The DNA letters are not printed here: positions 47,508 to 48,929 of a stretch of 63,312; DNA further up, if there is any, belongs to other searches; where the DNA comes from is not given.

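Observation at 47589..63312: Mosaic oxidative/decarboxylative gene island: candidate non-canonical (hetero)aromatic carboxylate catabolic pathway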

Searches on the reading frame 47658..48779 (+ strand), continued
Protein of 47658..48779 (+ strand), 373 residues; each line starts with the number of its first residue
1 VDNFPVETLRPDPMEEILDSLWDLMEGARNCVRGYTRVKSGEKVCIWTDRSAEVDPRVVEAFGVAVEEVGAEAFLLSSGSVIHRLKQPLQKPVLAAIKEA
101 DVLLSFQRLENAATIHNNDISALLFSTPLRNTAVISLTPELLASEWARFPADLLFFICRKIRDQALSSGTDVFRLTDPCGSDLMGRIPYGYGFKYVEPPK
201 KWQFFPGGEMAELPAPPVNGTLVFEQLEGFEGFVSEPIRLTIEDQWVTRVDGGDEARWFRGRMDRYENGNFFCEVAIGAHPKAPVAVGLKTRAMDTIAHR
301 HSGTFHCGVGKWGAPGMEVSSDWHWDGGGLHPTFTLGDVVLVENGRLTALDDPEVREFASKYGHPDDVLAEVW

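Call 46: fold_search(model_id=the predicted structure, library=pdb)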
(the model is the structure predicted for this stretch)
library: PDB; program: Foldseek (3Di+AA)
matches with E <= 10: 1725; with E <= 0.001: 8
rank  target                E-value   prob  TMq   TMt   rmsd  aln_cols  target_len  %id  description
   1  7cn3_A                9.9e-21  1.00  0.70  0.71   5.0       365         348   19  2,5-dihydroxypridine Dioxygenase in complex with 2,5-dihydroxypridine and product N-formylmaleamic acid (released 2020-12-16)
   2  7cn3_C                3.5e-20  1.00  0.68  0.70   5.3       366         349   19  2,5-dihydroxypridine Dioxygenase in complex with 2,5-dihydroxypridine and product N-formylmaleamic acid (released 2020-12-16)
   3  7cup_E                6.8e-20  1.00  0.72  0.74   5.0       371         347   19  Structure of 2,5-dihydroxypridine Dioxygenase from Pseudomonas putida KT2440 (released 2020-12-16)
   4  4icq_A                1.8e-15  1.00  0.59  0.52   7.1       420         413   14  Structural basis for substrate recognition and reaction mechanism of bacterial aminopeptidase peps (released 2013-10-23)
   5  4ics_A                3.1e-15  1.00  0.55  0.48   7.7       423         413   15  Crystal structure of PepS from Streptococcus pneumoniae in complex with a substrate (released 2013-10-23)
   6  4icr_A                3.3e-15  1.00  0.63  0.56   6.6       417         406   13  Structural basis for substrate recognition and reaction mechanism of bacterial aminopeptidase peps (released 2013-10-23)
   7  1zjc                  6.2e-13  1.00  0.58  0.51   7.3       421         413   12  Aminopeptidase S from S. aureus (released 2005-06-07)
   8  2ayi_A                7.4e-12  1.00  0.62  0.56   6.8       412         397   16  Wild-type AmpT from Thermus thermophilus (released 2005-11-08)
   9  9g79_A                1.4e-03  1.00  0.19  0.15   6.0       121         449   16  Cryo-EM structure of Acetyl-coenzyme A synthetase (AcsA) dimer (released 2025-04-16)
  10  2o0r_A                1.6e-03  0.98  0.22  0.21  15.4       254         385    9  The three-dimensional structure of N-Succinyldiaminopimelate aminotransferase from Mycobacterium tuberculosis (released 2007-02-27)
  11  4n03                  1.7e-03  1.00  0.24  0.22   8.1       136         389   19  Fatty acid ABC transporter substrate-binding protein from Thermomonospora curvata (released 2013-10-16)
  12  1z15                  1.7e-03  1.00  0.24  0.24   7.3       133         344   12  Crystal structure analysis of periplasmic Leu/Ile/Val-binding protein in superopen form (released 2005-10-04)
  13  2o0r_B                1.9e-03  1.00  0.21  0.20   5.0       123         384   11  The three-dimensional structure of N-Succinyldiaminopimelate aminotransferase from Mycobacterium tuberculosis (released 2007-02-27)
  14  8jcy_2                2.4e-03  0.99  0.21  0.11   5.0       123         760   14  Cryo-EM structure of mGlu2-mGlu3 heterodimer in presence of LY341495, NAM563, and LY2389575 (dimerization mode I) (released 2023-06-21)
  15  3b7w                  2.7e-03  1.00  0.21  0.15   4.1       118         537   11  Crystal structure of human acyl-CoA synthetase medium-chain family member 2A, with L64P mutation (released 2007-11-27)
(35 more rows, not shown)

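Call 47: search_solved_structures(query=A2, max_evalue=10, show_alignments=4)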
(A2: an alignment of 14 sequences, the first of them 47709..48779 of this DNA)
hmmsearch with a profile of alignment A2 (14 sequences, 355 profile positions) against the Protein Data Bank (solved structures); distinct sequences matched with E-value up to 10: 3.
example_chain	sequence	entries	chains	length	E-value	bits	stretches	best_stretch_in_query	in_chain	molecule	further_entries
7cn3_A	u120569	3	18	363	4.1e-14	55.4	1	151-343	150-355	2,5-dihydroxypyridine 5,6-dioxygenase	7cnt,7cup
3rhe_A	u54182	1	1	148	0.5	12.4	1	292-328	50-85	NAD-dependent benzaldehyde dehydrogenase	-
3lhn_A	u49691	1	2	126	0.77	11.8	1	292-336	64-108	Lipoprotein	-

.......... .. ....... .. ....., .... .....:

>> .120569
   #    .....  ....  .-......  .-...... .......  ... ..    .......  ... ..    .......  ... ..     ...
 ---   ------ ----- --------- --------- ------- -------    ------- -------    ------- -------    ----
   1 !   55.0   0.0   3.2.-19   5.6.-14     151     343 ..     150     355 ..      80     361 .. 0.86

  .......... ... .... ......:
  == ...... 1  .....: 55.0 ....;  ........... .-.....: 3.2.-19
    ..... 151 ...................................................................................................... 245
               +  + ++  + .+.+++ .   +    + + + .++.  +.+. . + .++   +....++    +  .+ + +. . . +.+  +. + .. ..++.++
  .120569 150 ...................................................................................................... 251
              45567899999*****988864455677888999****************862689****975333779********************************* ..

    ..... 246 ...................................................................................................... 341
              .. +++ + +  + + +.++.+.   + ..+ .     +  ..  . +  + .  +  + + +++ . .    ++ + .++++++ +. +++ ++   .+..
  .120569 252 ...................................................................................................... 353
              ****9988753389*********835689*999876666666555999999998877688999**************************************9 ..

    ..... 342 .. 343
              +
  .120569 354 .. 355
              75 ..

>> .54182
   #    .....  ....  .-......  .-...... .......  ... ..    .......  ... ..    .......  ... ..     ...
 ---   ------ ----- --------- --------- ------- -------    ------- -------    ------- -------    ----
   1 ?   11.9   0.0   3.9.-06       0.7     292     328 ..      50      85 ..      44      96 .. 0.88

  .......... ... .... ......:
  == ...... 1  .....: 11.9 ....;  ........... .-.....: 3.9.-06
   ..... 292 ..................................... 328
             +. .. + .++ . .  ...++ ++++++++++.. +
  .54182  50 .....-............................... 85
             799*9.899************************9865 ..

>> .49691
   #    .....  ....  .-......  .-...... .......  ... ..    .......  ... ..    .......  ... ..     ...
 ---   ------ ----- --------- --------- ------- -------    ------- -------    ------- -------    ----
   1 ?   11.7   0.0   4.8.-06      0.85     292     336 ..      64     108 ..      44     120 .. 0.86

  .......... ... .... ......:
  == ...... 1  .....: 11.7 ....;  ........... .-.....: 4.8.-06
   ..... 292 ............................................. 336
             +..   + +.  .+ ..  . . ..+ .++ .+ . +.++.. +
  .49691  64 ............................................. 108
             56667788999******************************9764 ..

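Call 63: search_protein_families(library=pfam, proteins=[L087:1394-3589:-, L087:3607-5820:-, L087:7190-7732:+, L087:8352-9365:+, L087:9464-10504:+, L087:10555-12393:+, L087:693-1346:+, L086:88-789:+, L086:3090-3686:-, L087:6534-8183:+], max_evalue=0.001)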
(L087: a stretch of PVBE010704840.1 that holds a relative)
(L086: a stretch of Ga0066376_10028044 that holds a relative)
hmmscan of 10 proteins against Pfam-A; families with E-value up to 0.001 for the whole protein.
L087:1394-3589:- (731 aa): 1 family
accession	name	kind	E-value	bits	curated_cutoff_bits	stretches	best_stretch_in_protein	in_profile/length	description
PF02538.19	Hydantoinase_B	-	6.7e-126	421.2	26.8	1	7-559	1-519/519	Hydantoinase B/oxoprolinase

L087:3607-5820:- (737 aa): 3 families
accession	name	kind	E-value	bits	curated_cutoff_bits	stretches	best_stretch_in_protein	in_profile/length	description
PF01968.24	Hydantoinase_A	-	1.3e-86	290.9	22.9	1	249-532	1-287/291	Hydantoinase/oxoprolinase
PF05378.19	Hydant_A_N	-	1.5e-42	145.7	25.2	1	42-229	2-174/176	Hydantoinase/oxoprolinase N-terminal region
PF19278.4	Hydant_A_C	-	5.9e-23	81.7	21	1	556-730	10-185/193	Hydantoinase/oxoprolinase C-terminal domain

L087:7190-7732:+ (180 aa): 0 families

L087:8352-9365:+ (337 aa): 0 families

L087:9464-10504:+ (346 aa): 2 families
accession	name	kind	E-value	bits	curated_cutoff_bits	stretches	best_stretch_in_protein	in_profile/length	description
PF09084.16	NMT1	-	6e-06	26.8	20.5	1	71-269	20-213/216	NMT1/THI5 like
PF12974.12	Phosphonate-bd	-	0.00023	21.1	27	1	85-176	45-140/242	ABC transporter, phosphonate, periplasmic substrate-binding protein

L087:10555-12393:+ (612 aa): 3 families
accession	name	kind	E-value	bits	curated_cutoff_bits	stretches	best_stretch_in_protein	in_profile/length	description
PF13382.11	Adenine_deam_C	-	1.3e-56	191.1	27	1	441-604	4-167/169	Adenine deaminase C-terminal domain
PF01979.26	Amidohydro_1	-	6.2e-23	82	25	1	97-382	2-345/345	Amidohydrolase family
PF07969.17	Amidohydro_3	-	1.1e-05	25.5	29.7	0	89-115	2-28/472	Amidohydrolase family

L087:693-1346:+ (217 aa): 0 families

L086:88-789:+ (233 aa): 2 families
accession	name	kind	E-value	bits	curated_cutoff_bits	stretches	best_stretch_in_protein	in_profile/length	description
PF01979.26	Amidohydro_1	-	1.1e-11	45.1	25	1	66-212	234-344/345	Amidohydrolase family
PF07969.17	Amidohydro_3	-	5.1e-05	23.4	29.7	1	133-214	405-472/472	Amidohydrolase family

L086:3090-3686:- (198 aa): 0 families

L087:6534-8183:+ (549 aa): 3 families
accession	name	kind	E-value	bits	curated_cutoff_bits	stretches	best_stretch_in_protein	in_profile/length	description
PF09084.16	NMT1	-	7.3e-15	55.9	20.5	1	246-442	17-212/216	NMT1/THI5 like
PF13379.11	NMT1_2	-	2.3e-05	24.8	24.7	1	244-443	29-242/252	NMT1-like family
PF12974.12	Phosphonate-bd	-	0.0005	20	27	1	246-327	25-109/242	ABC transporter, phosphonate, periplasmic substrate-binding protein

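Call 77: find_encoding_contigs(protein=P0005, flank=10000, max_places=1)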
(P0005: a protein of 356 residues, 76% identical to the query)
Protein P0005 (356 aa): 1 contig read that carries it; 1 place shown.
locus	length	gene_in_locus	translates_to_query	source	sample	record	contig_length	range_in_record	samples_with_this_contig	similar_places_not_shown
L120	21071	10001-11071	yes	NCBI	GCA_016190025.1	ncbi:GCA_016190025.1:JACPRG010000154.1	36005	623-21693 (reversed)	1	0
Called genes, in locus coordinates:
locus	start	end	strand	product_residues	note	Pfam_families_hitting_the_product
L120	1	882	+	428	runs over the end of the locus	PF03239:FTR1, PF10080:FtrD-like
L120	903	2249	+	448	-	PF02687:FtsX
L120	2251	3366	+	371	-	PF12704:MacB_PCD, PF02687:FtsX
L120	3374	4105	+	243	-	PF00005:ABC_tran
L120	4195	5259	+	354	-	PF13531:SBP_bac_11, PF01547:SBP_bac_1, PF13416:SBP_bac_8, PF13343:SBP_bac_6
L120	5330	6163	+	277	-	-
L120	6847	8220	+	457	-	PF09459:EB_dh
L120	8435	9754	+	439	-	PF07396:Porin_O_P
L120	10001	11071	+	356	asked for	PF26233:NicX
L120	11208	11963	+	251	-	PF17645:Amdase, PF01177:Asp_Glu_race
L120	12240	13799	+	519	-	PF07969:Amidohydro_3, PF12890:DHOase (faint), PF01979:Amidohydro_1, PF07969:Amidohydro_3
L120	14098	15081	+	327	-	PF09084:NMT1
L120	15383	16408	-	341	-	PF13379:NMT1_2 (faint), PF09084:NMT1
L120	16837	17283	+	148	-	PF06240:COXG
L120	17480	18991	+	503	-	PF00732:GMC_oxred_N, PF00890:FAD_binding_2 (weak), PF01266:DAO (weak), PF05834:Lycopene_cycl (weak), PF12831:FAD_oxidored (faint), PF13450:NAD_binding_8 (weak), PF05199:GMC_oxred_C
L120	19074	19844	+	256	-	PF00753:Lactamase_B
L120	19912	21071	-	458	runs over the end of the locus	PF01979:Amidohydro_1, PF07969:Amidohydro_3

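Call 78: find_encoding_contigs(protein=P0014, flank=10000, max_places=1)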
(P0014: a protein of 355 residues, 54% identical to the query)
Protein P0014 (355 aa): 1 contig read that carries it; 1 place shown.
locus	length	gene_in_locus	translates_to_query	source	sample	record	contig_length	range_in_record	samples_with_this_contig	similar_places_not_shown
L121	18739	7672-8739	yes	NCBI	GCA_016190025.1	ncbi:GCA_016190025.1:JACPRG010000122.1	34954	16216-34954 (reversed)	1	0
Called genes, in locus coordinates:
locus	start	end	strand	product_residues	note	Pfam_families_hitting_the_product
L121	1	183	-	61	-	?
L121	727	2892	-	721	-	PF02538:Hydantoinase_B, PF08882:Acetone_carb_G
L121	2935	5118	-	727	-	PF05378:Hydant_A_N, PF01968:Hydantoinase_A, PF19278:Hydant_A_C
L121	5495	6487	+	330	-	PF09084:NMT1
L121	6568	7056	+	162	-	-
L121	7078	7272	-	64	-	-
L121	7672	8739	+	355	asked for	PF26233:NicX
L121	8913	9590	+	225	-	PF00857:Isochorismatase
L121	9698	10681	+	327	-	PF09084:NMT1, PF12974:Phosphonate-bd (faint)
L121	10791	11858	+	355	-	PF26233:NicX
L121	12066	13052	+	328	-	PF09084:NMT1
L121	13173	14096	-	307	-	PF00682:HMGL-like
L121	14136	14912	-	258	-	PF00378:ECH_1, PF16113:ECH_2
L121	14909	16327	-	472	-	PF01979:Amidohydro_1, PF07969:Amidohydro_3 (weak)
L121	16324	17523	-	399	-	PF02515:CoA_transf_3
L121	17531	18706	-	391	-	PF02771:Acyl-CoA_dh_N, PF02770:Acyl-CoA_dh_M, PF00441:Acyl-CoA_dh_1, PF08028:Acyl-CoA_dh_2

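Call 87: search_protein_families(library=ncbifam, proteins=[L121:8913-9590:+], max_evalue=0.00001)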
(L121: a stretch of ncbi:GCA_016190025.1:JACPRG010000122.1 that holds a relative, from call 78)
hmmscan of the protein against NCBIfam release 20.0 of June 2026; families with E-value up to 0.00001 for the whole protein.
L121:8913-9590:+ (225 aa): 4 families
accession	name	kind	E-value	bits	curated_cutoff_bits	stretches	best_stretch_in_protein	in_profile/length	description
TIGR03614.1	RutB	equivalog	2.2e-43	148.5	377.95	1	12-217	10-221/226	pyrimidine utilization protein B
NF050097.1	BiurAmidohydBiuH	equivalog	1.1e-28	100.2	370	1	12-208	13-210/221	biuret amidohydrolase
NF008517.0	PRK11440.1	equivalog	4e-21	75.8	195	1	12-211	3-184/188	hydrolase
NF008623.0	PRK11609.1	equivalog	1.9e-10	40.9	174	0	136-208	131-205/213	bifunctional nicotinamidase/pyrazinamidase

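Call 92: search_protein_representatives(protein=window:47709-48779:+)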
Query: 356 residues. Proteins with E-value up to 0.001 (for the whole library): 590; up to 1e-10: 168; up to 1e-30: 21. The best 150 are listed.
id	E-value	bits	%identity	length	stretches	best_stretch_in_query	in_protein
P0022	2.1e-112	392.1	67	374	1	86-332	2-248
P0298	6.2e-89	314.9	72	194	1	3-194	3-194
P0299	4.1e-87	308.9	51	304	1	72-355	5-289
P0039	3.6e-78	279.5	45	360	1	7-355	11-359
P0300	3.1e-65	236.9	43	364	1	4-354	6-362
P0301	5.6e-50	186.7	37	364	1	4-354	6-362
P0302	5.9e-48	180.0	36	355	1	4-355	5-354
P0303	1.5e-44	168.8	68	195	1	3-116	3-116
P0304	4.8e-42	160.6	38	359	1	5-354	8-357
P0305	6.5e-42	160.1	36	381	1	5-354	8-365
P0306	8.7e-40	153.1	34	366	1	5-356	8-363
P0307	1.6e-38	149.0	36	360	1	4-355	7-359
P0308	7.3e-38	146.8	36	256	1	108-354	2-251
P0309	1.4e-36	142.7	33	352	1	7-354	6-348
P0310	6.9e-36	140.3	47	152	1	205-353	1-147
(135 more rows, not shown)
